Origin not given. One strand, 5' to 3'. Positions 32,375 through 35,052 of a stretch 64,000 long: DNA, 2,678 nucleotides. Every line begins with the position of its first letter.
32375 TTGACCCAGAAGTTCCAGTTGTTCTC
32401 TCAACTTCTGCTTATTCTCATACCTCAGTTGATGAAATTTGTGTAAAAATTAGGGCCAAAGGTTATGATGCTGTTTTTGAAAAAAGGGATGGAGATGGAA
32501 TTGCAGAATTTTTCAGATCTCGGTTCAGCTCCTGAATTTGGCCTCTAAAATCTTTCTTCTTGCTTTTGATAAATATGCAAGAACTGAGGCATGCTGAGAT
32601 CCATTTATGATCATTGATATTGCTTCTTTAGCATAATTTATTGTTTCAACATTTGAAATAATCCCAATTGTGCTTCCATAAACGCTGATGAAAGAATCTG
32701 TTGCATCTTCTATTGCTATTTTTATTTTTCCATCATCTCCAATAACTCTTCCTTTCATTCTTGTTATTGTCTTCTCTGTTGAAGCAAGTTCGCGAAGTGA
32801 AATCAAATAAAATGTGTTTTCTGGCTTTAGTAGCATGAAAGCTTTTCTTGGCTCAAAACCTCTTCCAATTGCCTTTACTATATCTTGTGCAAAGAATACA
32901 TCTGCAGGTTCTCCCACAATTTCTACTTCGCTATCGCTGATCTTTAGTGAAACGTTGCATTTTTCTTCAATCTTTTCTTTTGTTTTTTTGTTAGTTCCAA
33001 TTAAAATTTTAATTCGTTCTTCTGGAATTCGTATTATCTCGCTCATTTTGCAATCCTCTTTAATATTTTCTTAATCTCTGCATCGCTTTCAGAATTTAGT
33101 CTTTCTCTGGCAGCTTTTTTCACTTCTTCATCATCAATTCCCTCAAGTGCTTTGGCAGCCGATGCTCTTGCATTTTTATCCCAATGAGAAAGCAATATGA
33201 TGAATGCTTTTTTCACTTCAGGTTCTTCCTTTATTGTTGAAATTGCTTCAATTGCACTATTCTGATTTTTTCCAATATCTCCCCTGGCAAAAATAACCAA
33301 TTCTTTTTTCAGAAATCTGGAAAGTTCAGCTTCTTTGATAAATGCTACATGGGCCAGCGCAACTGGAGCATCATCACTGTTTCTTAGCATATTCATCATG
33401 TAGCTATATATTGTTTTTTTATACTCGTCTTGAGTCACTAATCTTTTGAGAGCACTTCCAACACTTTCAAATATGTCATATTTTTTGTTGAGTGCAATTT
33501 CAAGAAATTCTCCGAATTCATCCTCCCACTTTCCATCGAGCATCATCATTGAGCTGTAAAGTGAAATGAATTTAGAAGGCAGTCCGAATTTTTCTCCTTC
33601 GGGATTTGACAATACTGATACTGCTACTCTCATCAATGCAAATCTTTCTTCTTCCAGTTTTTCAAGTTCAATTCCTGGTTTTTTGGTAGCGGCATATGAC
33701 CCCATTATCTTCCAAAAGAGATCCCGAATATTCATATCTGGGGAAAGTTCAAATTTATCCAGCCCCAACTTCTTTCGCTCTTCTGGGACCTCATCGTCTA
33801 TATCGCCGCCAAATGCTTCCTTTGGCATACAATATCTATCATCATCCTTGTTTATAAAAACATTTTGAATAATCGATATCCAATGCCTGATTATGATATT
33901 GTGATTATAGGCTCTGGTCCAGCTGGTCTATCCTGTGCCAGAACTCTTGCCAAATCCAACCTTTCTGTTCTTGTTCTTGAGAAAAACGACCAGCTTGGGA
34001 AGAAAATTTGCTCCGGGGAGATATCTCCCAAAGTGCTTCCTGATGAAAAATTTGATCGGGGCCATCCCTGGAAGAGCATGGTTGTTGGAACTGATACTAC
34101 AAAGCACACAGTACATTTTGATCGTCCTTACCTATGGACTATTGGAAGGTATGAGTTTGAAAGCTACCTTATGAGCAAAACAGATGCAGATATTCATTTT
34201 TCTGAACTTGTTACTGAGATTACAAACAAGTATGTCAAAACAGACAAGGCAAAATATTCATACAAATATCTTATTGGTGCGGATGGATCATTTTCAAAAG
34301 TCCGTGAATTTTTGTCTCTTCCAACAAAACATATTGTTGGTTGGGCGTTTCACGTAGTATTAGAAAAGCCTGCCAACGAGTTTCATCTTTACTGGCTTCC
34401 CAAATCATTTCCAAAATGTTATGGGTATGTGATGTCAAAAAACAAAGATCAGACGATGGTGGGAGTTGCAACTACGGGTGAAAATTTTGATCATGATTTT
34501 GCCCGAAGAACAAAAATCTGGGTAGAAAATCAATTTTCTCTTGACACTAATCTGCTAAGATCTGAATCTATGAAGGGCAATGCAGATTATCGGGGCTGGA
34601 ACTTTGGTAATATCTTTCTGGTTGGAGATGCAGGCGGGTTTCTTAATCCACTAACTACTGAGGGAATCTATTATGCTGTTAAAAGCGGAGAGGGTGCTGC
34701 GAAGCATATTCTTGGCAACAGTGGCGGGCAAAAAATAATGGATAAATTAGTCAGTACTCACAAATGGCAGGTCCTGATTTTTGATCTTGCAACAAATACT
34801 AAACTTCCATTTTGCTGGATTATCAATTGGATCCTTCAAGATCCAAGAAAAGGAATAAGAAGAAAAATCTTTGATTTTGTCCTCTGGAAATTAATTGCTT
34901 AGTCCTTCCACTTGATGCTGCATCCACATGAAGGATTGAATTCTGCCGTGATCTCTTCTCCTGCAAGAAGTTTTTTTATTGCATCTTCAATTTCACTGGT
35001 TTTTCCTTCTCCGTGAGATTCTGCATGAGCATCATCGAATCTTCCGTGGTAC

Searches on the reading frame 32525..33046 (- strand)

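Call 101: search_protein_families(library=pfam, proteins=[window:32525-33046:-], max_evalue=0.00001)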
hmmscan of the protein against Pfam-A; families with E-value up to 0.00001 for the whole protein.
window:32525-33046:- (173 aa): 3 families
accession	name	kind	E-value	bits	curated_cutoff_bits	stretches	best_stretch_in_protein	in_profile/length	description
PF22891.2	KH_PNO1_2nd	-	2.1e-11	44.2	27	1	93-158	17-82/90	Eukaryotic type KH-domain (KH-domain type I) (327.11.2)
PF21800.4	KH_KRR1_2nd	-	1.2e-10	41.7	27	1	81-148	5-72/91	KRR1 small subunit processome component, second KH domain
PF00013.35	KH_1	-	2.1e-08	34.3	21.5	1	3-57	2-64/66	KH domain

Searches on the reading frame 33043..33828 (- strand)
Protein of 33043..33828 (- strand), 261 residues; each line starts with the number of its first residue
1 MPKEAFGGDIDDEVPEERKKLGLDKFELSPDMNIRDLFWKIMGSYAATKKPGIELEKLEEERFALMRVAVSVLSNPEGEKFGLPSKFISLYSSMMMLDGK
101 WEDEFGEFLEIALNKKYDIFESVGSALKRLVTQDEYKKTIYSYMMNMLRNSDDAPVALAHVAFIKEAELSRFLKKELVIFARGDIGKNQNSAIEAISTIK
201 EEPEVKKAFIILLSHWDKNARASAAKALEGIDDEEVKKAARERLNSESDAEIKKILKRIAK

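Call 101: search_protein_families(library=pfam, proteins=[window:33043-33828:-], max_evalue=0.00001)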
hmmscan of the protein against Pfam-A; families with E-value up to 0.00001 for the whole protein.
window:33043-33828:- (261 aa): 1 family
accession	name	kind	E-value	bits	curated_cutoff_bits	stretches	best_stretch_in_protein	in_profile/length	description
PF13646.12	HEAT_2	-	5e-06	27.1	27.7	0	191-254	19-81/88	HEAT repeats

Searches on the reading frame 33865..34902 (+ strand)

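Call 101: search_protein_families(library=pfam, proteins=[window:33865-34902:+], max_evalue=0.00001)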
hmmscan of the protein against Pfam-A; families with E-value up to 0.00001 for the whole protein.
window:33865-34902:+ (345 aa): 8 families
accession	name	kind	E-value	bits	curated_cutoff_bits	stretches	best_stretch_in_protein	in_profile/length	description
PF01494.25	FAD_binding_3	-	7.4e-12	45.6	22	0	130-272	147-308/349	FAD binding domain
PF13738.12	Pyr_redox_3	-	2.8e-11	43.7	30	1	13-145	1-137/305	Pyridine nucleotide-disulphide oxidoreductase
PF13450.12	NAD_binding_8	-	4.9e-10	40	21.9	1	14-66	1-48/68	NAD(P)-binding Rossmann-like domain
PF01266.30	DAO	-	2.1e-09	37.8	27.9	1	11-45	1-35/353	FAD dependent oxidoreductase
PF07992.20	Pyr_redox_2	-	2.6e-09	37.4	26.1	1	10-145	1-112/291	Pyridine nucleotide-disulphide oxidoreductase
PF03486.20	HI0933_like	-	3.3e-09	37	50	1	11-49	2-40/244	HI0933-like protein Rossmann domain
PF01946.23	Thi4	-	2.3e-07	30.8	26.2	1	9-45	17-54/235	Thi4 family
PF00890.30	FAD_binding_2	-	2.9e-07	30.5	20.4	1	11-45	1-35/414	FAD binding domain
